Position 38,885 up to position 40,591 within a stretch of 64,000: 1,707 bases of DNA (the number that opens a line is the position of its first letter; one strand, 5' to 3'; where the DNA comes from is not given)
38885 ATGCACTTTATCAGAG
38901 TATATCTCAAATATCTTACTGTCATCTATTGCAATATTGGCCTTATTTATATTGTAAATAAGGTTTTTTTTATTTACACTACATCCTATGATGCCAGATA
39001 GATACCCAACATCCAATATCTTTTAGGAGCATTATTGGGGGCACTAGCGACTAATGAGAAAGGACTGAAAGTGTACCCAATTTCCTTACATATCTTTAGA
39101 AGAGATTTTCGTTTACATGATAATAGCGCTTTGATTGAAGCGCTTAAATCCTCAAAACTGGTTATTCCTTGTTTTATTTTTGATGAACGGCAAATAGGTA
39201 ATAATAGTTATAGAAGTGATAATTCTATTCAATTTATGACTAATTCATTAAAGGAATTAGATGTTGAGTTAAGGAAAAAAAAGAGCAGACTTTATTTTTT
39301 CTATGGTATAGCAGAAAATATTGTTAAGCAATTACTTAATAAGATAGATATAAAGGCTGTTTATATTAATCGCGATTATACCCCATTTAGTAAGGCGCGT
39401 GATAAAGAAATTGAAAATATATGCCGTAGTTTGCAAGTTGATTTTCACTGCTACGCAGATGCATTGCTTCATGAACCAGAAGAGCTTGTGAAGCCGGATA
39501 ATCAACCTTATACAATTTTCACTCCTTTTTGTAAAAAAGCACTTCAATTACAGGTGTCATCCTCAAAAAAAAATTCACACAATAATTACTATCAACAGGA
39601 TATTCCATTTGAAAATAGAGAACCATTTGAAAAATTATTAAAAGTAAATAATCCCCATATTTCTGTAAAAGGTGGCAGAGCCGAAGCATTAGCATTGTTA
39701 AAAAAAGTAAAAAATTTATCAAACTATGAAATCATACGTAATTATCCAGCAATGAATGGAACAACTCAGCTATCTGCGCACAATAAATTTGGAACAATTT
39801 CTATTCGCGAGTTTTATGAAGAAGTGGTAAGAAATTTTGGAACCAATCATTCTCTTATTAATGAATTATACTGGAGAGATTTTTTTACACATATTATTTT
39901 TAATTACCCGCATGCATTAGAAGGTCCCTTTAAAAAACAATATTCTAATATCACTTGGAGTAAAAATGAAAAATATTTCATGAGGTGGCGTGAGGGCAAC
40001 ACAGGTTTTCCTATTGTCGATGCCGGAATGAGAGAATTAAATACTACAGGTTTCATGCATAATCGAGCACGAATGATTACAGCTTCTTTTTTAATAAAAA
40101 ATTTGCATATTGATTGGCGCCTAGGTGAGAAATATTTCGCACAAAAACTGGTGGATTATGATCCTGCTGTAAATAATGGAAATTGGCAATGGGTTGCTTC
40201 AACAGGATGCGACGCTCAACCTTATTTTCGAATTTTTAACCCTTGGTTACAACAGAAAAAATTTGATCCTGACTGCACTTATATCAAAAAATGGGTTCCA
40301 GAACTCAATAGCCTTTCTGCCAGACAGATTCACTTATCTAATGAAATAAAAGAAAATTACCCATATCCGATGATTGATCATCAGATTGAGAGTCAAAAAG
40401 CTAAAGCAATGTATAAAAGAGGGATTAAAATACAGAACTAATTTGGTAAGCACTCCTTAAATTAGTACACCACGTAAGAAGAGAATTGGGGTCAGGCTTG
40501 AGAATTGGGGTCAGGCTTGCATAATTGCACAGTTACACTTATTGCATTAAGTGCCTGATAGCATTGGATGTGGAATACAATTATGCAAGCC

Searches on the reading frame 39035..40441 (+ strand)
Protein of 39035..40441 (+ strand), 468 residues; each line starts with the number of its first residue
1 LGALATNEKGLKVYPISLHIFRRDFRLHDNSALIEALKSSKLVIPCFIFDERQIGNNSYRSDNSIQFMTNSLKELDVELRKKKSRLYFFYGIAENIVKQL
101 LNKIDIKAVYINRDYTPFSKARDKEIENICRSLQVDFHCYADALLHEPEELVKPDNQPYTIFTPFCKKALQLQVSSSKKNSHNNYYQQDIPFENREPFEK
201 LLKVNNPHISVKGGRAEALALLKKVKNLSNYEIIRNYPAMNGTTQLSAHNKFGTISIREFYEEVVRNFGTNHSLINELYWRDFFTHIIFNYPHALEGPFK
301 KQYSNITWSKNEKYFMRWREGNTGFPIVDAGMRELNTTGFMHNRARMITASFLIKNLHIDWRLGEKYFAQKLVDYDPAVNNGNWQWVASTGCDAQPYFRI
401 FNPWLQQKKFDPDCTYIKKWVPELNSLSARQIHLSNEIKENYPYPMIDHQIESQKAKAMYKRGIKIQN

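Call 40: search_protein_families(library=pfam, proteins=[window:39035-40441:+], max_evalue=0.001)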
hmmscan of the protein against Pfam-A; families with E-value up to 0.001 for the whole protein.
window:39035-40441:+ (468 aa): 2 families
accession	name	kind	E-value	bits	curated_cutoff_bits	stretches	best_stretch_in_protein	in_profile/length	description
PF03441.19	FAD_binding_7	-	2.3e-79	266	27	1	275-461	2-202/203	FAD binding domain of DNA photolyase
PF00875.24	DNA_photolyase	-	8.3e-40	136.9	26.6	1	18-171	2-154/164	DNA photolyase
